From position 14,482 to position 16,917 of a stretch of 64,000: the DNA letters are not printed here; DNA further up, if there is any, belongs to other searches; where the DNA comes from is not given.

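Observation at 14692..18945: Tandem pair of TPR-GT41 (O-GlcNAc-transferase-like) enzymes in a flagellar locus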

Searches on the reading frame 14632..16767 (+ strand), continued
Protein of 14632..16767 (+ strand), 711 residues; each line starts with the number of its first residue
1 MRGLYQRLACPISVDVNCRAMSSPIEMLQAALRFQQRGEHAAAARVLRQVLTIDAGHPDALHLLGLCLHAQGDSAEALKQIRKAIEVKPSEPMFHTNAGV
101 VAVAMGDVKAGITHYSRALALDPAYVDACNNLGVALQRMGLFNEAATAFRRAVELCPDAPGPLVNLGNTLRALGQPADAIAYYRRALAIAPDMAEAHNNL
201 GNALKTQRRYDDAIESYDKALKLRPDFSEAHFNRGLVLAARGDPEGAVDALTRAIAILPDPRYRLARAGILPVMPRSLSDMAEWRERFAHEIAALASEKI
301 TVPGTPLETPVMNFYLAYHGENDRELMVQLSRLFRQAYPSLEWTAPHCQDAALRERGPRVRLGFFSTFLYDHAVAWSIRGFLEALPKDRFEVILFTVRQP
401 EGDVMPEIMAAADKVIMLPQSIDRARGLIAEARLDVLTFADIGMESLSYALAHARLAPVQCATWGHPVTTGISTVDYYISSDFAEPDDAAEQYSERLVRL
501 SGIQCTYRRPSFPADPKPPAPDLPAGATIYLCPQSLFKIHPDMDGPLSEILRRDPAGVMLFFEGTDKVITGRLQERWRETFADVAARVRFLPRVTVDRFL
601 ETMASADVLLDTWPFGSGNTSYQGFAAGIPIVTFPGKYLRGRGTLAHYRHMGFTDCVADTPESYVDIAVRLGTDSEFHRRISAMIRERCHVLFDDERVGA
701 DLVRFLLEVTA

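Call 32: find_encoding_contigs(protein=P0027, flank=10000, max_places=2)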
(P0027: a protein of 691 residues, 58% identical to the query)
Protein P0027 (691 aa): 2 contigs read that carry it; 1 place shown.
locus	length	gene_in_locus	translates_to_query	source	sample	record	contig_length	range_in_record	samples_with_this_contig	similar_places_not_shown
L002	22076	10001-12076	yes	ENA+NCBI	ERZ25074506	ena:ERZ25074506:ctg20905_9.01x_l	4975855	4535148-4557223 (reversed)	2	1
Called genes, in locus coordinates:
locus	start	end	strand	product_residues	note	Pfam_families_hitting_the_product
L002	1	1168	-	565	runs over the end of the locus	PF01514:YscJ_FliF, PF08345:YscJ_FliF_C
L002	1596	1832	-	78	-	PF06627:DUF1153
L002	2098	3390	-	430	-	PF00460:Flg_bb_rod, PF22692:LlgE_F_G_D1, PF07559:FlgE_D2, PF06429:Flg_bbr_C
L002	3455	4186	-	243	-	PF03963:FlgD, PF13861:FLgD_tudor, PF13860:FlgD_ig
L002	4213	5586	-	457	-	PF02120:Flg_hook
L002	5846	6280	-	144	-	PF03646:FlaG (weak)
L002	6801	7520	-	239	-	PF08241:Methyltransf_11 (faint), PF13489:Methyltransf_23 (weak), PF13847:Methyltransf_31 (weak), PF08242:Methyltransf_12, PF13649:Methyltransf_25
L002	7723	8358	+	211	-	PF05721:PhyH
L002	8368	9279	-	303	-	-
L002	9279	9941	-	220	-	PF25084:LbH_EIF2B, PF25087:GMPPB_C (weak), PF00132:Hexapep, PF14602:Hexapep_2 (weak)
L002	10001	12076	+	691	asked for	PF13432:TPR_16, PF13432:TPR_16, PF13414:TPR_11, PF13424:TPR_12, PF00515:TPR_1, PF13414:TPR_11, PF13432:TPR_16, PF13844:Glyco_transf_41, +23 more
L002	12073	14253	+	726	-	PF13424:TPR_12 (weak), PF13431:TPR_17 (weak), PF13432:TPR_16 (weak), PF13424:TPR_12, PF13432:TPR_16 (weak), PF14559:TPR_19 (weak), PF13432:TPR_16, PF13844:Glyco_transf_41, +18 more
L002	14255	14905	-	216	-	PF08889:WbqC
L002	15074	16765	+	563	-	PF12895:ANAPC3 (faint), PF13414:TPR_11 (weak), PF00515:TPR_1 (weak), PF07719:TPR_2 (weak), PF13424:TPR_12, PF13432:TPR_16, PF14559:TPR_19 (weak), PF13414:TPR_11 (weak), +9 more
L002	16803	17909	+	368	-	PF01041:DegT_DnrJ_EryC1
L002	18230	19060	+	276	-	PF00669:Flagellin_N, PF00700:Flagellin_C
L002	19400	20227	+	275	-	PF00669:Flagellin_N, PF00700:Flagellin_C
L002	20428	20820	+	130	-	PF07378:FlbT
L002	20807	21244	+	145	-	PF07309:FlaF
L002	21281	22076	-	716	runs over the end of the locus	PF07719:TPR_2 (faint), PF13174:TPR_6 (faint), PF13424:TPR_12 (weak), PF14559:TPR_19 (weak), PF13424:TPR_12 (weak), PF14559:TPR_19 (weak), PF13414:TPR_11 (weak), PF13428:TPR_14 (weak), +13 more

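Call 33: find_encoding_contigs(protein=P0029, flank=10000, max_places=2)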
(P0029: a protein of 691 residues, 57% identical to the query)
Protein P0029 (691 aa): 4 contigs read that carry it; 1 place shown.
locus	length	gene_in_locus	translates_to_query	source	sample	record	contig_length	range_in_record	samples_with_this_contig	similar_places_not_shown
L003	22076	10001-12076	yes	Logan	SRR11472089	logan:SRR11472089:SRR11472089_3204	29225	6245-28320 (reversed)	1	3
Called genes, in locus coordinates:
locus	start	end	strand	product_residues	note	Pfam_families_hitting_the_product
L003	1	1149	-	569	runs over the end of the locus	PF01514:YscJ_FliF, PF08345:YscJ_FliF_C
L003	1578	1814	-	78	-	PF06627:DUF1153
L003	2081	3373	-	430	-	PF00460:Flg_bb_rod, PF22692:LlgE_F_G_D1, PF07559:FlgE_D2, PF06429:Flg_bbr_C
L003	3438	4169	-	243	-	PF03963:FlgD, PF13861:FLgD_tudor, PF13860:FlgD_ig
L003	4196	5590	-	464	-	PF02120:Flg_hook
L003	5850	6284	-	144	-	PF03646:FlaG (weak)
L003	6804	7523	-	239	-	PF13489:Methyltransf_23 (weak), PF08241:Methyltransf_11 (weak), PF08242:Methyltransf_12, PF13649:Methyltransf_25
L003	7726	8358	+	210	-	PF05721:PhyH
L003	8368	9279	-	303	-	-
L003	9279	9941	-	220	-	PF25084:LbH_EIF2B, PF25087:GMPPB_C (weak), PF00132:Hexapep, PF14602:Hexapep_2 (weak)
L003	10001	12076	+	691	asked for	PF14559:TPR_19 (weak), PF13424:TPR_12 (weak), PF14559:TPR_19 (weak), PF13432:TPR_16, PF13424:TPR_12, PF13414:TPR_11, PF13432:TPR_16, PF13844:Glyco_transf_41, +22 more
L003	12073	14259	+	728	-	PF13424:TPR_12, PF13432:TPR_16, PF13414:TPR_11, PF13424:TPR_12 (weak), PF13428:TPR_14 (weak), PF14559:TPR_19, PF13432:TPR_16, PF13844:Glyco_transf_41, +14 more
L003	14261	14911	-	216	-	PF08889:WbqC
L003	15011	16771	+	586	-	PF00515:TPR_1 (faint), PF07719:TPR_2 (faint), PF23914:TPR_CcmH_CycH (weak), PF13414:TPR_11 (weak), PF13424:TPR_12, PF13432:TPR_16, PF14559:TPR_19 (weak), PF13414:TPR_11 (weak), +8 more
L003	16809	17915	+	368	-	PF01041:DegT_DnrJ_EryC1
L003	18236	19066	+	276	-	PF00669:Flagellin_N, PF00700:Flagellin_C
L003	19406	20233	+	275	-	PF00669:Flagellin_N, PF00700:Flagellin_C (weak)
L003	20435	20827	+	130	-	PF07378:FlbT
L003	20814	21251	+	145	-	PF07309:FlaF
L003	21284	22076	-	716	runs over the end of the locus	PF12895:ANAPC3 (weak), PF13432:TPR_16 (weak), PF14559:TPR_19, PF13424:TPR_12, PF13432:TPR_16, PF07719:TPR_2 (weak), PF13424:TPR_12, PF13432:TPR_16, +21 more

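Call 42: find_encoding_contigs(protein=P0122, flank=10000, max_places=3)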
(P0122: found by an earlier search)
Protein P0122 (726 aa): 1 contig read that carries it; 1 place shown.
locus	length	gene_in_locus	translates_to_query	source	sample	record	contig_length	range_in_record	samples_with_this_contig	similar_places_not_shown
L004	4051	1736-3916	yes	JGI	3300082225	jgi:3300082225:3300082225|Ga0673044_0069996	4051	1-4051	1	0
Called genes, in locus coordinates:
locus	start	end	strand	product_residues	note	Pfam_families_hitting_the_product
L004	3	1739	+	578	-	?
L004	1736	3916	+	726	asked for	PF14559:TPR_19, PF13432:TPR_16, PF13424:TPR_12, PF13432:TPR_16, PF13414:TPR_11, PF13424:TPR_12, PF13424:TPR_12, PF13432:TPR_16, +29 more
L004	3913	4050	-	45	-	?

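Call 48: find_encoding_contigs(protein=P0034, flank=10000, max_places=1)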
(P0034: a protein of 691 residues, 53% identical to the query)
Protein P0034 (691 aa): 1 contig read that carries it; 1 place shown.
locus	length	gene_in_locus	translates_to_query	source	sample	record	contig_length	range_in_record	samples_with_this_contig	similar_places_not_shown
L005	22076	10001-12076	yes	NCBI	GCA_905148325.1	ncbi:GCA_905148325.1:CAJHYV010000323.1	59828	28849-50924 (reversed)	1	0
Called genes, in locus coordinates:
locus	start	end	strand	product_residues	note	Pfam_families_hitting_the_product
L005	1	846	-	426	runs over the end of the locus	PF00460:Flg_bb_rod, PF22692:LlgE_F_G_D1, PF07559:FlgE_D2, PF06429:Flg_bbr_C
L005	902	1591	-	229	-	PF03963:FlgD, PF13861:FLgD_tudor, PF13860:FlgD_ig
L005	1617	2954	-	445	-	PF02120:Flg_hook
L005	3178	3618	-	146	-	PF03646:FlaG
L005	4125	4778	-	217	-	PF13489:Methyltransf_23 (weak), PF07021:MetW (weak), PF13847:Methyltransf_31, PF08241:Methyltransf_11 (weak), PF08242:Methyltransf_12, PF13649:Methyltransf_25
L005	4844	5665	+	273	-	PF05721:PhyH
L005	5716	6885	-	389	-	PF06779:MFS_4, PF07690:MFS_1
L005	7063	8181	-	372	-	-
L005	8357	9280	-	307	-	-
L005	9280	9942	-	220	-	PF25084:LbH_EIF2B, PF25087:GMPPB_C (faint), PF00132:Hexapep, PF14602:Hexapep_2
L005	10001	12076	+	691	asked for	PF13432:TPR_16 (weak), PF14559:TPR_19 (weak), PF13424:TPR_12 (weak), PF13414:TPR_11, PF13424:TPR_12, PF00515:TPR_1, PF07719:TPR_2, PF13844:Glyco_transf_41, +15 more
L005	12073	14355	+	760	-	PF13424:TPR_12, PF13414:TPR_11, PF13432:TPR_16, PF14559:TPR_19, PF13432:TPR_16, PF14559:TPR_19, PF00515:TPR_1, PF13424:TPR_12, +30 more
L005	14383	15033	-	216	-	PF08889:WbqC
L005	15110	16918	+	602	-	PF14559:TPR_19 (weak), PF07719:TPR_2 (weak), PF13424:TPR_12, PF13432:TPR_16, PF13414:TPR_11 (weak), PF14559:TPR_19, PF00515:TPR_1, PF13432:TPR_16, +17 more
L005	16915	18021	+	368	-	PF01041:DegT_DnrJ_EryC1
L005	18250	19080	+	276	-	PF00669:Flagellin_N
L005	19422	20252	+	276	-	PF00669:Flagellin_N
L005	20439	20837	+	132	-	PF07378:FlbT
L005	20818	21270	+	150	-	PF07309:FlaF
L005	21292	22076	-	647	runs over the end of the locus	PF14559:TPR_19 (weak), PF13424:TPR_12 (weak), PF13432:TPR_16 (weak), PF00515:TPR_1 (weak), PF07719:TPR_2 (weak), PF13414:TPR_11 (weak), PF13432:TPR_16, PF14559:TPR_19 (weak), +12 more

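Call 49: find_encoding_contigs(protein=P0046, flank=10000, max_places=1)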
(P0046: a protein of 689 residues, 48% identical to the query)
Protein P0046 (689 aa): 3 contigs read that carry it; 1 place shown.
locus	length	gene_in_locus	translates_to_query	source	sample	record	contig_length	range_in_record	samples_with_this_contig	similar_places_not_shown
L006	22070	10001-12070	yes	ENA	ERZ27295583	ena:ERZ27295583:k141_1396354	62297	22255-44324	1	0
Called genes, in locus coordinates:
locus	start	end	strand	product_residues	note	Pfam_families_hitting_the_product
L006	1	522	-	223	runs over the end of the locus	PF03963:FlgD, PF13861:FLgD_tudor (faint), PF13860:FlgD_ig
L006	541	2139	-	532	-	PF02120:Flg_hook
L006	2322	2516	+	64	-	-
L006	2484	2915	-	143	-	PF03646:FlaG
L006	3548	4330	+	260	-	PF05721:PhyH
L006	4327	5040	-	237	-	PF00702:Hydrolase, PF13419:HAD_2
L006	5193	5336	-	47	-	-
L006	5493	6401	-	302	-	PF22847:Glyco_hydro_43_rel (faint)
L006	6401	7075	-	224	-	PF25084:LbH_EIF2B, PF25087:GMPPB_C, PF00132:Hexapep, PF14602:Hexapep_2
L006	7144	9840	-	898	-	PF00989:PAS (weak), PF13426:PAS_9, PF08447:PAS_3, PF00989:PAS, PF08448:PAS_4, PF13426:PAS_9, PF00512:HisKA, PF02518:HATPase_c, +4 more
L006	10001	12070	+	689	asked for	PF12895:ANAPC3 (weak), PF13432:TPR_16 (weak), PF14559:TPR_19 (weak), PF00515:TPR_1 (weak), PF13414:TPR_11, PF13424:TPR_12, PF13414:TPR_11, PF13844:Glyco_transf_41, +15 more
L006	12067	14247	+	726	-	PF13432:TPR_16 (weak), PF13424:TPR_12, PF14559:TPR_19, PF13432:TPR_16 (weak), PF13424:TPR_12, PF13432:TPR_16 (weak), PF14559:TPR_19 (weak), PF13844:Glyco_transf_41, +17 more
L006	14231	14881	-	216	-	PF08889:WbqC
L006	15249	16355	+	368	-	PF01041:DegT_DnrJ_EryC1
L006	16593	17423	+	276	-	PF00669:Flagellin_N, PF00700:Flagellin_C (weak)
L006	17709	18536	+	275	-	PF00669:Flagellin_N, PF00700:Flagellin_C (weak)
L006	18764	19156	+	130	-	PF07378:FlbT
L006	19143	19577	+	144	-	PF07309:FlaF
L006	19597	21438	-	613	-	PF07719:TPR_2 (faint), PF13176:TPR_7 (faint), PF13428:TPR_14 (faint), PF13432:TPR_16 (faint), PF00515:TPR_1 (faint), PF14559:TPR_19 (faint), PF13844:Glyco_transf_41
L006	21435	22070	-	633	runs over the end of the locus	PF13432:TPR_16, PF14559:TPR_19 (weak), PF13432:TPR_16, PF13432:TPR_16, PF13424:TPR_12, PF13432:TPR_16, PF13414:TPR_11, PF13432:TPR_16, +32 more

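Call 50: find_encoding_contigs(protein=P0088, flank=10000, max_places=1)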
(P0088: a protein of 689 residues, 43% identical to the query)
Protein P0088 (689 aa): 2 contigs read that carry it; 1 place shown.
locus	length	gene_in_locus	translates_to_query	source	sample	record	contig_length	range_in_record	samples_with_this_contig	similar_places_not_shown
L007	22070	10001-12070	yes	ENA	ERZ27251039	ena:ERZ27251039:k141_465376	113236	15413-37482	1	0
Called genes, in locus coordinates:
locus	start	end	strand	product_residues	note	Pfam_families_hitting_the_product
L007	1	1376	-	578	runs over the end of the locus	PF01514:YscJ_FliF, PF08345:YscJ_FliF_C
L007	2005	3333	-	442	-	PF00460:Flg_bb_rod, PF22692:LlgE_F_G_D1, PF07559:FlgE_D2, PF06429:Flg_bbr_C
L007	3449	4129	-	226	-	PF03963:FlgD, PF13861:FLgD_tudor, PF13860:FlgD_ig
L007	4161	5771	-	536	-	PF02120:Flg_hook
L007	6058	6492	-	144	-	PF03646:FlaG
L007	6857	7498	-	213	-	PF05175:MTS (weak), PF13489:Methyltransf_23, PF13847:Methyltransf_31, PF08241:Methyltransf_11 (weak), PF08242:Methyltransf_12, PF13649:Methyltransf_25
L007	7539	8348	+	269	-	-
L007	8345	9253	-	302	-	-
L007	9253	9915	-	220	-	PF25087:GMPPB_C (faint), PF00132:Hexapep (weak)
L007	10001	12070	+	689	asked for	PF13432:TPR_16 (weak), PF13414:TPR_11 (weak), PF13424:TPR_12 (weak), PF13432:TPR_16, PF00515:TPR_1 (weak), PF07719:TPR_2 (weak), PF14559:TPR_19 (weak), PF13844:Glyco_transf_41, +9 more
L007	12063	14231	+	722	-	PF13432:TPR_16 (weak), PF14559:TPR_19 (weak), PF13424:TPR_12 (weak), PF13432:TPR_16 (weak), PF00515:TPR_1, PF07719:TPR_2 (weak), PF13414:TPR_11, PF13844:Glyco_transf_41, +14 more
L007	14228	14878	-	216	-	PF08889:WbqC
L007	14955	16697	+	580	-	PF12895:ANAPC3 (faint), PF13174:TPR_6 (faint), PF13181:TPR_8 (faint), PF14559:TPR_19 (weak), PF13414:TPR_11 (weak), PF13432:TPR_16 (weak), PF00515:TPR_1 (weak), PF07719:TPR_2 (weak), +4 more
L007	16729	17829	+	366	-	PF01041:DegT_DnrJ_EryC1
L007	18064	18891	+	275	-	PF00669:Flagellin_N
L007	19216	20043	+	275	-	PF00669:Flagellin_N, PF00700:Flagellin_C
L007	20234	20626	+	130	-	PF07378:FlbT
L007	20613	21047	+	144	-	PF07309:FlaF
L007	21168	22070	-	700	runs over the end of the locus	PF13429:TPR_15 (weak), PF13432:TPR_16 (weak), PF13414:TPR_11 (weak), PF13432:TPR_16 (weak), PF00515:TPR_1 (weak), PF13424:TPR_12, PF13432:TPR_16, PF01075:Glyco_transf_9, +23 more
